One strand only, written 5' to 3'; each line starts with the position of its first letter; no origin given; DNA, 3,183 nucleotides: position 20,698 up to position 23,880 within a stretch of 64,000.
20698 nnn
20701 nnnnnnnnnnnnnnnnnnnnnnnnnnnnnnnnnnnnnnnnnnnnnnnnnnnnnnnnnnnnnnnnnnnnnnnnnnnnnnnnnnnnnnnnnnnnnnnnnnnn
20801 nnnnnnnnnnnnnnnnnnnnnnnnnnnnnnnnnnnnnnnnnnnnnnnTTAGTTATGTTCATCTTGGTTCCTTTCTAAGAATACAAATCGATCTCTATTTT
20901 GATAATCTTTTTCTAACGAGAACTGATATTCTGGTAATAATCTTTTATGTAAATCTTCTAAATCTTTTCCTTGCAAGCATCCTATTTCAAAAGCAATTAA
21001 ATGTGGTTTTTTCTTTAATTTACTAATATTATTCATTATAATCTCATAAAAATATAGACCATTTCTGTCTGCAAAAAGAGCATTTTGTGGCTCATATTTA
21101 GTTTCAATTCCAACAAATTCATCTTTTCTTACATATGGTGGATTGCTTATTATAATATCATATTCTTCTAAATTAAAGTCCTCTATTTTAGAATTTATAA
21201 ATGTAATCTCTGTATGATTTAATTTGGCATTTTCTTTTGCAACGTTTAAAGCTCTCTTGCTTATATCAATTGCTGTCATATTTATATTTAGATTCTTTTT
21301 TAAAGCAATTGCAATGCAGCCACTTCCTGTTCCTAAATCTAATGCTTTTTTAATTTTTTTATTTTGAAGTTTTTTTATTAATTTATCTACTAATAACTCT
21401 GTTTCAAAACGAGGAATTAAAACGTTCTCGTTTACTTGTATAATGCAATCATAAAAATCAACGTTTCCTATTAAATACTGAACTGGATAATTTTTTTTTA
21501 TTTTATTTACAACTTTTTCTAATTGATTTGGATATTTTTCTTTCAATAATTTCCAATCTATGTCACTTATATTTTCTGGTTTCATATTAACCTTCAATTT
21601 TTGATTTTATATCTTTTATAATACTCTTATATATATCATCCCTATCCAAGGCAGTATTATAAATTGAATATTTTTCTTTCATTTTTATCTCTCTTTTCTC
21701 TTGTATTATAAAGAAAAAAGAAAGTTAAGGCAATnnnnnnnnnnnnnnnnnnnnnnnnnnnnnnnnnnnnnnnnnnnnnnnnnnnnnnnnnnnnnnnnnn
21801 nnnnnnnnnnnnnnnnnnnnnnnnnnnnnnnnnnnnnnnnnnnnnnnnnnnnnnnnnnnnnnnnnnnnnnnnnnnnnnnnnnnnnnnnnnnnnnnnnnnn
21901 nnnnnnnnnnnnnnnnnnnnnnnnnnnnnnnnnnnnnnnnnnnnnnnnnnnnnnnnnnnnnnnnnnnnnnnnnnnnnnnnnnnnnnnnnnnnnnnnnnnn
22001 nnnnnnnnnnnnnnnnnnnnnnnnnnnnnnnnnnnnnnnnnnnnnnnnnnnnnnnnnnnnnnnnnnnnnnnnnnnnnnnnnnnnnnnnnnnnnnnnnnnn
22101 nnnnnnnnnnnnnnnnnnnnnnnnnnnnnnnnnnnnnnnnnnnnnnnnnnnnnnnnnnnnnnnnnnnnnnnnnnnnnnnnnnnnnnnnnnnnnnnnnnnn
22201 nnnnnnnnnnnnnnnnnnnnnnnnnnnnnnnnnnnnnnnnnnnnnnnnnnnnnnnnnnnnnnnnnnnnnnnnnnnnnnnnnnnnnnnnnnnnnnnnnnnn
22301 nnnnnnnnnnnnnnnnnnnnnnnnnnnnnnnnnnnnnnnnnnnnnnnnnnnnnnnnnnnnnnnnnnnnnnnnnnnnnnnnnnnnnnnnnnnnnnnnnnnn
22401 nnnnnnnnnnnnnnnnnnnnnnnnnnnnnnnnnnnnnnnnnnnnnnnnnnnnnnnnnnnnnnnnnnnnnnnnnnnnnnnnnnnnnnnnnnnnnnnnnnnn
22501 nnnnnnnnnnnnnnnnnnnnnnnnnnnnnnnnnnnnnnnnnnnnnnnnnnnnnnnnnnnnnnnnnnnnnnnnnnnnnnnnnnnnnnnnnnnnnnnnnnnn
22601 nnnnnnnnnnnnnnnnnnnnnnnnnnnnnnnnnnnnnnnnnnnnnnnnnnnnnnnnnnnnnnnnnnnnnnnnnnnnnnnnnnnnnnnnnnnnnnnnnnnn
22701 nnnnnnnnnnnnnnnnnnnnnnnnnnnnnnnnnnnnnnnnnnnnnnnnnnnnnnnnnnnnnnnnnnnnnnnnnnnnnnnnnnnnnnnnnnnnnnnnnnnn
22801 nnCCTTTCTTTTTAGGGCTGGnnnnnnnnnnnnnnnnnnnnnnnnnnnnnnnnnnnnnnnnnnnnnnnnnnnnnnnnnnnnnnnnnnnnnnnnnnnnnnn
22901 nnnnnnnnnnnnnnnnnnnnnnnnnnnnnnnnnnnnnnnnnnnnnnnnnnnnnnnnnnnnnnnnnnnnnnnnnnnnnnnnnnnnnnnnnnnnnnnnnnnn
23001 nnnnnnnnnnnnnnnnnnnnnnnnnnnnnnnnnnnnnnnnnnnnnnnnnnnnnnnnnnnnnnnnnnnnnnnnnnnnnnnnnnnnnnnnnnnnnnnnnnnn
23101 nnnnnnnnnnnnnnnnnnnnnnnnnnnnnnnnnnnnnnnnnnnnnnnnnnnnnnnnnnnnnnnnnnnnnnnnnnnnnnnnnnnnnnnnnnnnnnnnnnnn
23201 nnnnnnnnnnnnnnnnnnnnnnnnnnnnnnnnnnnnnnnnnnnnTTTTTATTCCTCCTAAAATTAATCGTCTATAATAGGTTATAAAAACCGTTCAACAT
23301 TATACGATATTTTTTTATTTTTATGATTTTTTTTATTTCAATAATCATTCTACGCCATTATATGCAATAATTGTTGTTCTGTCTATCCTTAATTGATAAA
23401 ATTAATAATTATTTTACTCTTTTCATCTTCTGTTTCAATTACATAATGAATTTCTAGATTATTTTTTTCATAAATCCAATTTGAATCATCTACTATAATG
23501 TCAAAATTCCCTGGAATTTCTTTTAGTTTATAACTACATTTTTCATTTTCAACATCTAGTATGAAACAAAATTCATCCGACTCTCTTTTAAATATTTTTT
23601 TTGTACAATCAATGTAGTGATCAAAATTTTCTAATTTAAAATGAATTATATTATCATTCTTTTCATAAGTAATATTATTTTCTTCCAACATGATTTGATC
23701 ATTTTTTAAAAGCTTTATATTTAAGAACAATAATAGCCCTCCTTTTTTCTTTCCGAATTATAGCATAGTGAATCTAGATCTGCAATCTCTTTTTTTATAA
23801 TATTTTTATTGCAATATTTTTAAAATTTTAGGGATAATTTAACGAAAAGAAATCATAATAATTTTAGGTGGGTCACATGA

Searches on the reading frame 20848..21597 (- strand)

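Call 38: search_protein_families(library=pfam, proteins=[window:20848-21597:-], max_evalue=0.01)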
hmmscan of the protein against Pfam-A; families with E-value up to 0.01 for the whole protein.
window:20848-21597:- (249 aa): 18 families
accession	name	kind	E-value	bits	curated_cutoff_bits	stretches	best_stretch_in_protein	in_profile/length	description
PF05175.20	MTS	-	2.3e-17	63.6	23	1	73-159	23-112/170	Methyltransferase small domain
PF13847.12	Methyltransf_31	-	4.1e-13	49.7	27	1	81-204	3-110/145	Methyltransferase domain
PF06325.19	PrmA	-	1.2e-12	48.4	22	1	79-152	159-233/296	Ribosomal protein L11 methyltransferase (PrmA)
PF13649.12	Methyltransf_25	-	4.8e-12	46.8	27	1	86-152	2-71/97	Methyltransferase domain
PF08241.18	Methyltransf_11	-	9.5e-09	36.2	21.2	1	86-152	1-67/95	Methyltransferase domain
PF08242.18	Methyltransf_12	-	2.3e-07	31.9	30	1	86-152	1-72/98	Methyltransferase domain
PF01170.24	UPF0020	-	2.6e-06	27.7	22.3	1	100-156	72-132/197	RMKL-like, methyltransferase domain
PF07669.17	Eco57I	-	1.5e-05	25.6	25.3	1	102-231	31-164/171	Eco57I restriction-modification methylase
PF02527.21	GidB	-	4.5e-05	23.3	27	1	69-151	35-121/184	rRNA small subunit methyltransferase G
PF03602.21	Cons_hypoth95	-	8.7e-05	22.7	24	1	82-159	40-127/182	Conserved hypothetical protein 95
PF13489.12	Methyltransf_23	-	0.00023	21.4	27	1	71-151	10-87/164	Methyltransferase domain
PF01209.24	Ubie_methyltran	-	0.00023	21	20.1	1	71-144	37-113/233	ubiE/COQ5 methyltransferase family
PF02475.24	TRM5-TYW2_MTfase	-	0.0017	18.7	28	1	83-155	38-114/164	TRM5/TYW2 methyltransferase domain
PF05971.18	Methyltransf_10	-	0.0017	18.2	23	1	70-156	89-188/299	RNA methyltransferase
PF10294.15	Methyltransf_16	-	0.002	18.3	21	1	74-129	37-94/174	Lysine methyltransferase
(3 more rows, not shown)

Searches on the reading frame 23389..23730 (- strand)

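Call 38: search_protein_families(library=pfam, proteins=[window:23389-23730:-], max_evalue=0.01)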
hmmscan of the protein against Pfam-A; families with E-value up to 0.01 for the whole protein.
window:23389-23730:- (113 aa): 1 family
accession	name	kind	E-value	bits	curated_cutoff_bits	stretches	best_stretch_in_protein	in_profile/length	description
PF17269.7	DUF5335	-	0.0051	17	27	1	18-64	47-96/110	Family of unknown function (DUF5335)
